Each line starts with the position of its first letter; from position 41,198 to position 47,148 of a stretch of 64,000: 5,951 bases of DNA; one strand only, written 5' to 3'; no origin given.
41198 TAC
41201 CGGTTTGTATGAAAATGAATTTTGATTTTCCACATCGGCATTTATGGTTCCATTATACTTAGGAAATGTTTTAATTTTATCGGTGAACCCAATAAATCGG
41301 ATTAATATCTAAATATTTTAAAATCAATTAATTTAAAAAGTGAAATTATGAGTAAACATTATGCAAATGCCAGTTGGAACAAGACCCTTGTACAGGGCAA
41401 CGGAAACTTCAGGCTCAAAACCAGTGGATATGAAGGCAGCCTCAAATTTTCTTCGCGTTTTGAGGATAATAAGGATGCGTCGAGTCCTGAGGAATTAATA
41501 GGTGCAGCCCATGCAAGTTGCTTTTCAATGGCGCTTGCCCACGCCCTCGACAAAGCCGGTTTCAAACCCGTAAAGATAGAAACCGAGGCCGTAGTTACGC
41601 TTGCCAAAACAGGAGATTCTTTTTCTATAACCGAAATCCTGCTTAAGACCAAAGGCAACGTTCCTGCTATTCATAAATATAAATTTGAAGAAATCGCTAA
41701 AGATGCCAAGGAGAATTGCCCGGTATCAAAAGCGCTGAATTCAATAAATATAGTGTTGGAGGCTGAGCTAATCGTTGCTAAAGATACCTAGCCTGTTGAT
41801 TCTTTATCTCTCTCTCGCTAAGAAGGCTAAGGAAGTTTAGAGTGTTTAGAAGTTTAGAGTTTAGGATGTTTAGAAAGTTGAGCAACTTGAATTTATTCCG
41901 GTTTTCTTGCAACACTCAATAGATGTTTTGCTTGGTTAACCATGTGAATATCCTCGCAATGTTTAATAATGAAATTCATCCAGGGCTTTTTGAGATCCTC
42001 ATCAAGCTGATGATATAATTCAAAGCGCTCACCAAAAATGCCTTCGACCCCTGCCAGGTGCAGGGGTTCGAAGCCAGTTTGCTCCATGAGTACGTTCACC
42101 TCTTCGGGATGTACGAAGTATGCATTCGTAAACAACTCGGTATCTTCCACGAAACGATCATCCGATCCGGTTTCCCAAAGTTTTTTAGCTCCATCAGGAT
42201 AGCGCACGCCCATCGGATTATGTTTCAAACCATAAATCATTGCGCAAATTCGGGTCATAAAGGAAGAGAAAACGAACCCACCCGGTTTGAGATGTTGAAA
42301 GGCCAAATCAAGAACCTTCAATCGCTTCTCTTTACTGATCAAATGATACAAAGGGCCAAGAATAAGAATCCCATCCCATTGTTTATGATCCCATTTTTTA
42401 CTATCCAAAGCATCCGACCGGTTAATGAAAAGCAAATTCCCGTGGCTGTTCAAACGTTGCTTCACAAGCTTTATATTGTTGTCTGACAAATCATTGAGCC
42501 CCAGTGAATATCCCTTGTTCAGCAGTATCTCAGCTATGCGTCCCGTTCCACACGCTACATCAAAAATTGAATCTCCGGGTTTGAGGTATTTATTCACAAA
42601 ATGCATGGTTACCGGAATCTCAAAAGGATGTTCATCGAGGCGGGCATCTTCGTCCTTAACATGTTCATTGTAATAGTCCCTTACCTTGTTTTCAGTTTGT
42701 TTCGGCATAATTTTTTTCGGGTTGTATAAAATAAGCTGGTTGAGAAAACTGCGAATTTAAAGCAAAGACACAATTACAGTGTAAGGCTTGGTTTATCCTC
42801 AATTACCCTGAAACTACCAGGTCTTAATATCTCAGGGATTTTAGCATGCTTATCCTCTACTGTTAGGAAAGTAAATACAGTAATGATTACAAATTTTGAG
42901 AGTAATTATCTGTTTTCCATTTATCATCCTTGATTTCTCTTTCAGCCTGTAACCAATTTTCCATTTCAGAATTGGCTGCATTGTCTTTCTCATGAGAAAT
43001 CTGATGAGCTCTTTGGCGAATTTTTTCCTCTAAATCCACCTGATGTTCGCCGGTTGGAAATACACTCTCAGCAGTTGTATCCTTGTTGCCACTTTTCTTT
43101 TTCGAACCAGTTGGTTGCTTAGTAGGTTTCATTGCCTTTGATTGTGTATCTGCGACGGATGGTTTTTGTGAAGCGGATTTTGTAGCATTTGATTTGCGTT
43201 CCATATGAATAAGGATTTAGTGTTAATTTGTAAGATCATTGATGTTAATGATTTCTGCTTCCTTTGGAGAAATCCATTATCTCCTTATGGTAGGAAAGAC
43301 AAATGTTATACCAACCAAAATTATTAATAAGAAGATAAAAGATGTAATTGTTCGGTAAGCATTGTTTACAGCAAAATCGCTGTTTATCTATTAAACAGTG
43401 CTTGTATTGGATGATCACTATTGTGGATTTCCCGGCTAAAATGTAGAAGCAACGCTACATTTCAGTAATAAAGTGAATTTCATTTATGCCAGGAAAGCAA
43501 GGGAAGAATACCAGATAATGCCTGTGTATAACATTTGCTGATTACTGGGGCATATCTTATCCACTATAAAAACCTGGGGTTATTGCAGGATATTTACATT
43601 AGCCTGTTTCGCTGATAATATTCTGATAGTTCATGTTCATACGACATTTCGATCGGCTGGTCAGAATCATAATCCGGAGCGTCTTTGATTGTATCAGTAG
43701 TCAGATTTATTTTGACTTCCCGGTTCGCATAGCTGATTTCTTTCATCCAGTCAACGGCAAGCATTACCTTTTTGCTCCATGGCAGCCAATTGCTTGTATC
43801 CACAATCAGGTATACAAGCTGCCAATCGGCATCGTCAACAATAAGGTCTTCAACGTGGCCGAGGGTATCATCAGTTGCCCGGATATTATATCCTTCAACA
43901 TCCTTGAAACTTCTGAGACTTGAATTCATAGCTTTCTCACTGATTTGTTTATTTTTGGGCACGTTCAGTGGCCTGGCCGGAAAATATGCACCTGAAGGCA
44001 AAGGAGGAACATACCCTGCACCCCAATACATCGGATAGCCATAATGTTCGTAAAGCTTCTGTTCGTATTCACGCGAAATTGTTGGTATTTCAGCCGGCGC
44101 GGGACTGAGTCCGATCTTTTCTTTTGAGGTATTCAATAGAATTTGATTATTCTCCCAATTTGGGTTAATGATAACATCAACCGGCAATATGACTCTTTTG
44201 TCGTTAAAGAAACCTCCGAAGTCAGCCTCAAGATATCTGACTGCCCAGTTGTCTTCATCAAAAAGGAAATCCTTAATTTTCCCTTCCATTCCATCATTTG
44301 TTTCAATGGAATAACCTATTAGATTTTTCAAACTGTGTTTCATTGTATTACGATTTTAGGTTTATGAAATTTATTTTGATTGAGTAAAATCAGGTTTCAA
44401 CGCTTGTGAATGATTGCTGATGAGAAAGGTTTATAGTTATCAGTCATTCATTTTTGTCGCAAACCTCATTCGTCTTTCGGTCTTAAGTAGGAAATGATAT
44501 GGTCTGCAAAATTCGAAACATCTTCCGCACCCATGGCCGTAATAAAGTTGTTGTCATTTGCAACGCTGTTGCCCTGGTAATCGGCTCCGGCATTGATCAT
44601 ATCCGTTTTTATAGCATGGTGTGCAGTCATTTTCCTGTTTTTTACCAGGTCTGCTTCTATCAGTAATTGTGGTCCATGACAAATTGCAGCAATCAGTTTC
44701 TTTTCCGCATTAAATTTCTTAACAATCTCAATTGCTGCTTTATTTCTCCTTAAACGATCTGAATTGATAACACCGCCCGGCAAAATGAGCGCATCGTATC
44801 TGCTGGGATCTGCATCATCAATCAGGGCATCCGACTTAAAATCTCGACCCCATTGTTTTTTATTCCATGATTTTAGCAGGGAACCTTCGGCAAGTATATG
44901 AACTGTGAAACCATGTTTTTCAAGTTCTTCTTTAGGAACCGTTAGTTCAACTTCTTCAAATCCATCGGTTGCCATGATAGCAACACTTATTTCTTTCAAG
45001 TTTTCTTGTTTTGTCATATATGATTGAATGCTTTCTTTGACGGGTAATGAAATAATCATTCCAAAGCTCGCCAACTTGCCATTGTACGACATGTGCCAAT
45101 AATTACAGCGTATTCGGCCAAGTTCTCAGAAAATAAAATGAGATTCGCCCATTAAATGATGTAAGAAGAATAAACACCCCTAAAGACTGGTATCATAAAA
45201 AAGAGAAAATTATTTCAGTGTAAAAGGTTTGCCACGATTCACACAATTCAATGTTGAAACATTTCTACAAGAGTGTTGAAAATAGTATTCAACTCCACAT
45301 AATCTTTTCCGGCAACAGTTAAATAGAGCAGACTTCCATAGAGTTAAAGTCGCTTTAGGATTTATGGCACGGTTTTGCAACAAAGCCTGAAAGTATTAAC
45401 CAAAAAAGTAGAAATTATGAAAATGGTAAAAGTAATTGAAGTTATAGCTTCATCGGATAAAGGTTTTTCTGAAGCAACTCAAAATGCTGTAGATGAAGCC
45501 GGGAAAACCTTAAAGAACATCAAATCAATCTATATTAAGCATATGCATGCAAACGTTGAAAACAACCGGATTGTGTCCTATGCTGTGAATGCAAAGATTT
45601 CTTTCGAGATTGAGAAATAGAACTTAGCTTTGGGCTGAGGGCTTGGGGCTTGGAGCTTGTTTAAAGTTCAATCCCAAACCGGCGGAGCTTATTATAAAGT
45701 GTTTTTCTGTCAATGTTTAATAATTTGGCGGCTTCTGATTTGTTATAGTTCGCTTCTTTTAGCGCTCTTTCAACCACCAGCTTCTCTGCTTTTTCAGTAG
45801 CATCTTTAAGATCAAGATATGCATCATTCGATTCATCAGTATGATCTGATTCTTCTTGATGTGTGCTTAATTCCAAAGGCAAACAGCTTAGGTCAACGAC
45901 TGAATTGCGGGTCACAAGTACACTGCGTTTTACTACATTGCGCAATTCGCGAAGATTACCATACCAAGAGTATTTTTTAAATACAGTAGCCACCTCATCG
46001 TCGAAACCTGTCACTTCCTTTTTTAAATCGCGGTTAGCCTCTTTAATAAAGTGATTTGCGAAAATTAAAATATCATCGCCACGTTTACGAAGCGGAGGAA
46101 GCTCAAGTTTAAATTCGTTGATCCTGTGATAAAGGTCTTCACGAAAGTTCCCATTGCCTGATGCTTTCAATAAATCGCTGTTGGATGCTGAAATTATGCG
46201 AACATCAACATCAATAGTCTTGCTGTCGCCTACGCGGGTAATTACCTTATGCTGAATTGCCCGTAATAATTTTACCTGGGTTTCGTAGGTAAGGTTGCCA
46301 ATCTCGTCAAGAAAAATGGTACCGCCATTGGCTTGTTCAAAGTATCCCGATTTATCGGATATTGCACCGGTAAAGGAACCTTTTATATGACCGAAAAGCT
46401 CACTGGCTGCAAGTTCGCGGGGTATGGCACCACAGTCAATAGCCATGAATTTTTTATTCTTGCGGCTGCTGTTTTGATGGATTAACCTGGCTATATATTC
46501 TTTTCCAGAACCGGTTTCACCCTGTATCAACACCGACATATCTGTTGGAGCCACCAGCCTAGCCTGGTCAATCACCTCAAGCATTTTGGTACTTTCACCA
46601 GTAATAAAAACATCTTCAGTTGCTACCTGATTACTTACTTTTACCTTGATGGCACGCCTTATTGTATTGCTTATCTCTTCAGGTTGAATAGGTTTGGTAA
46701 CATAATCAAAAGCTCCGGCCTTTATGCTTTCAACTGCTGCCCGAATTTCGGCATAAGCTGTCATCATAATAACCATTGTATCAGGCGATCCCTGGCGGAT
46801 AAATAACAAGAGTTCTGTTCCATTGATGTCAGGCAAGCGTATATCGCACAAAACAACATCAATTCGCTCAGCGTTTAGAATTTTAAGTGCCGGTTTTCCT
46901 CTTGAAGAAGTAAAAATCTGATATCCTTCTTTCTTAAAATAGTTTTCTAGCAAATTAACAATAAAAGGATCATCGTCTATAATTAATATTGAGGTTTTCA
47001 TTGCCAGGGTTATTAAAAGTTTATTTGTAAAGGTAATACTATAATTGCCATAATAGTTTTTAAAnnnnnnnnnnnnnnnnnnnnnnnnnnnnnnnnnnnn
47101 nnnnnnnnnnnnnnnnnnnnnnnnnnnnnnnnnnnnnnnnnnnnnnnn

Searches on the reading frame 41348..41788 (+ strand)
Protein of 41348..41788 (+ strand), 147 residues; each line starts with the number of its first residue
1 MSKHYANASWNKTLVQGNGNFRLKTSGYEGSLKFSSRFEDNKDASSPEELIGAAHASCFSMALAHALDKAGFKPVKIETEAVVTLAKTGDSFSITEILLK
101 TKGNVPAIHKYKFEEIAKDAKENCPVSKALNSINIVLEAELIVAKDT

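Call 3: search_protein_families(library=pfam, proteins=[window:41348-41788:+], max_evalue=0.01)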
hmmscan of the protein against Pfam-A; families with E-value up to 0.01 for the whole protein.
window:41348-41788:+ (147 aa): 1 family
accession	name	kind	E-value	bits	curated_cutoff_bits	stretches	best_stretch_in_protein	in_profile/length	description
PF02566.24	OsmC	-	1.1e-15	58.3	27.5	1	42-137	3-99/100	OsmC-like protein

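Call 4: search_protein_families(library=ncbifam, proteins=[window:41348-41788:+], max_evalue=0.01)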
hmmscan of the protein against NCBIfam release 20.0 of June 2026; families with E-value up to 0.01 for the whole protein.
window:41348-41788:+ (147 aa): 4 families
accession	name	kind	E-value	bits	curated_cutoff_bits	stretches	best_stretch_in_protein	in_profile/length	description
TIGR03562.1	osmo_induc_OsmC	subfamily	4.2e-47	159.7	85.8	1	4-139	2-137/137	OsmC family peroxiredoxin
TIGR03561.1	organ_hyd_perox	subfamily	3.9e-13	49.9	88.85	1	21-132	16-126/134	Ohr family peroxiredoxin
TIGR03563.1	perox_SACOL1771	subfamily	2e-09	37.5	166.15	1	36-132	32-132/138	SACOL1771 family peroxiredoxin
NF052637.1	HydprxOhrVib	equivalog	1.1e-05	25.7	240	1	27-133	25-129/140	organic hydroperoxide reductase Ohr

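Call 81: search_protein_families(library=padloc, proteins=[window:41348-41788:+], max_evalue=0.001)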
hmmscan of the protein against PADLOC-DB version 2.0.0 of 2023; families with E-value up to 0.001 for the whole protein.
window:41348-41788:+ (147 aa): 0 families

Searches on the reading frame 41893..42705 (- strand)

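Call 3: search_protein_families(library=pfam, proteins=[window:41893-42705:-], max_evalue=0.01)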
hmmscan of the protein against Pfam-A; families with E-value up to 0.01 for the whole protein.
window:41893-42705:- (270 aa): 11 families
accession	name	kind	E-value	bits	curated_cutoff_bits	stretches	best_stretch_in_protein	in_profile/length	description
PF13649.12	Methyltransf_25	-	1.1e-10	42.5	27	1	47-143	1-97/97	Methyltransferase domain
PF08242.18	Methyltransf_12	-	3.5e-09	37.7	30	1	49-144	2-97/98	Methyltransferase domain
PF08241.18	Methyltransf_11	-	1.3e-08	35.8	21.2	1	49-146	2-94/95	Methyltransferase domain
PF13489.12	Methyltransf_23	-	3.7e-08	33.7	27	1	39-216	18-163/164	Methyltransferase domain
PF02353.26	CMAS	-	0.00018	21.4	27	1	35-214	54-212/273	Mycolic acid cyclopropane synthetase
PF01209.24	Ubie_methyltran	-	0.00019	21.3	20.1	1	41-150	45-154/233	ubiE/COQ5 methyltransferase family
PF13847.12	Methyltransf_31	-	0.0011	19.1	27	1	42-146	2-108/145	Methyltransferase domain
PF05401.17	NodS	-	0.0035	17.6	24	1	45-155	45-153/201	Nodulation protein S (NodS)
PF01555.25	N6_N4_Mtase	-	0.0036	17.7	26.7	0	13-65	152-203/221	DNA methylase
PF05175.20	MTS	-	0.0037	17.4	23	1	44-143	32-134/170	Methyltransferase small domain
PF03848.20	TehB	-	0.004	17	20.4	1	39-144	27-129/193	Tellurite resistance protein TehB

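Call 81: search_protein_families(library=padloc, proteins=[window:41893-42705:-], max_evalue=0.001)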
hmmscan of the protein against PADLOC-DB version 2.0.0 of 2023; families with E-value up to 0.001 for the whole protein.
window:41893-42705:- (270 aa): 1 family
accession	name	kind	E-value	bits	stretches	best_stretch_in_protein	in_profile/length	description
PDLC04134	mad2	-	6.3e-15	53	1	6-148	252-395/492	mads_2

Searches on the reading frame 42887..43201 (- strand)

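Call 61: search_protein_families(library=pfam, proteins=[window:42887-43201:-], max_evalue=0.001)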
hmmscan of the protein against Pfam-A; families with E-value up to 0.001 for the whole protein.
window:42887-43201:- (104 aa): 1 family
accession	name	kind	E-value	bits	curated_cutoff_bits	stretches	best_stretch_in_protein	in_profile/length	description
PF11154.13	DUF2934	-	8.6e-08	32.1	22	1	57-91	2-36/37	Protein of unknown function (DUF2934)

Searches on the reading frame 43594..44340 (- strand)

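Call 61: search_protein_families(library=pfam, proteins=[window:43594-44340:-], max_evalue=0.001)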
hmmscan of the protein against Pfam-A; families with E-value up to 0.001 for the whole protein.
window:43594-44340:- (248 aa): 1 family
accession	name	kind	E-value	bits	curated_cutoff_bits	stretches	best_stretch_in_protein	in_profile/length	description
PF05239.21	PRC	-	5.4e-16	58.8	21.2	2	3-74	5-76/78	PRC-barrel domain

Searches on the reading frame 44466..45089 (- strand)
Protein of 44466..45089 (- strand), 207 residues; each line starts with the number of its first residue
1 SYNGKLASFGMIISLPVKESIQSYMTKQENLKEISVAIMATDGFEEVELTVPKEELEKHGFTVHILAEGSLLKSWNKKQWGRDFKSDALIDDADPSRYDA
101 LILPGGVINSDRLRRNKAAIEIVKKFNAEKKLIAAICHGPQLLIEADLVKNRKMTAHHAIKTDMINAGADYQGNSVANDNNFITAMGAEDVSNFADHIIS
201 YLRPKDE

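Call 61: search_protein_families(library=pfam, proteins=[window:44466-45089:-], max_evalue=0.001)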
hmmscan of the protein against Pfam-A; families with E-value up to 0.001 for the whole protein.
window:44466-45089:- (207 aa): 3 families
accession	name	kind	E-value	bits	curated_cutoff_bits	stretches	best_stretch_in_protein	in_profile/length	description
PF01965.30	DJ-1_PfpI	-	2.9e-45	154.5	26.6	1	35-199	2-163/165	DJ-1/PfpI family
PF17124.11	ThiJ_like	-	5.4e-06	26.8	30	0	97-155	84-150/186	ThiJ/PfpI family-like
PF00117.34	GATase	-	0.0007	19.7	22.8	0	94-166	39-110/190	Glutamine amidotransferase class-I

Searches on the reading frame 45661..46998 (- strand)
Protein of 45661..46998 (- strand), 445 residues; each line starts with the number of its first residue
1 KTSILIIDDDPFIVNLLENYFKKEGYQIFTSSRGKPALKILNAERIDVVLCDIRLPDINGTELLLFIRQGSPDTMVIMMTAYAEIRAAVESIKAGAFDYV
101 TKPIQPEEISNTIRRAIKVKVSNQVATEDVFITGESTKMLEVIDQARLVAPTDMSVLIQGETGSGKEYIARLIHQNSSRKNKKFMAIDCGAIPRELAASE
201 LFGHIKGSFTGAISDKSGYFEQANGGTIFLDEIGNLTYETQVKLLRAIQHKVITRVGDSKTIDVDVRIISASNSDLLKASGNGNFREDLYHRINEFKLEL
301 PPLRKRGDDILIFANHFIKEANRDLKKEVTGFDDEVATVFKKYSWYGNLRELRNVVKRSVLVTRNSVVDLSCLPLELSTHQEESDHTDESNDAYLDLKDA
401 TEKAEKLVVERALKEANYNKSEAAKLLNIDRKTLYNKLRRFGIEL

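Call 61: search_protein_families(library=pfam, proteins=[window:45661-46998:-], max_evalue=0.001)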
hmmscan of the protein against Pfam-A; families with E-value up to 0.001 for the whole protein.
window:45661-46998:- (445 aa): 7 families
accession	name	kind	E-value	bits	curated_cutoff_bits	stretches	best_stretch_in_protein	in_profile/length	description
PF00158.32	Sigma54_activat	-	4.2e-67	225.5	20.2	1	132-298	1-167/168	Sigma-54 interaction domain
PF00072.30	Response_reg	-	4.4e-31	107.8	30.2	1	4-113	1-110/111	Response regulator receiver domain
PF25601.1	AAA_lid_14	-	2e-22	79.2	27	1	304-387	1-84/87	AAA+ ATPase lid domain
PF14532.12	Sigma54_activ_2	-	3.9e-19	69.7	25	1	134-303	2-138/138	Sigma-54 interaction domain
PF02954.25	HTH_8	-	1.8e-11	44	22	1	402-441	3-42/42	Bacterial regulatory protein, Fis family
PF07728.20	AAA_5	-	6e-07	30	22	1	156-274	2-123/139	AAA domain (dynein-related subfamily)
PF07724.20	AAA_2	-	1.7e-05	25.3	27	1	154-284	4-135/166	AAA domain (Cdc48 subfamily)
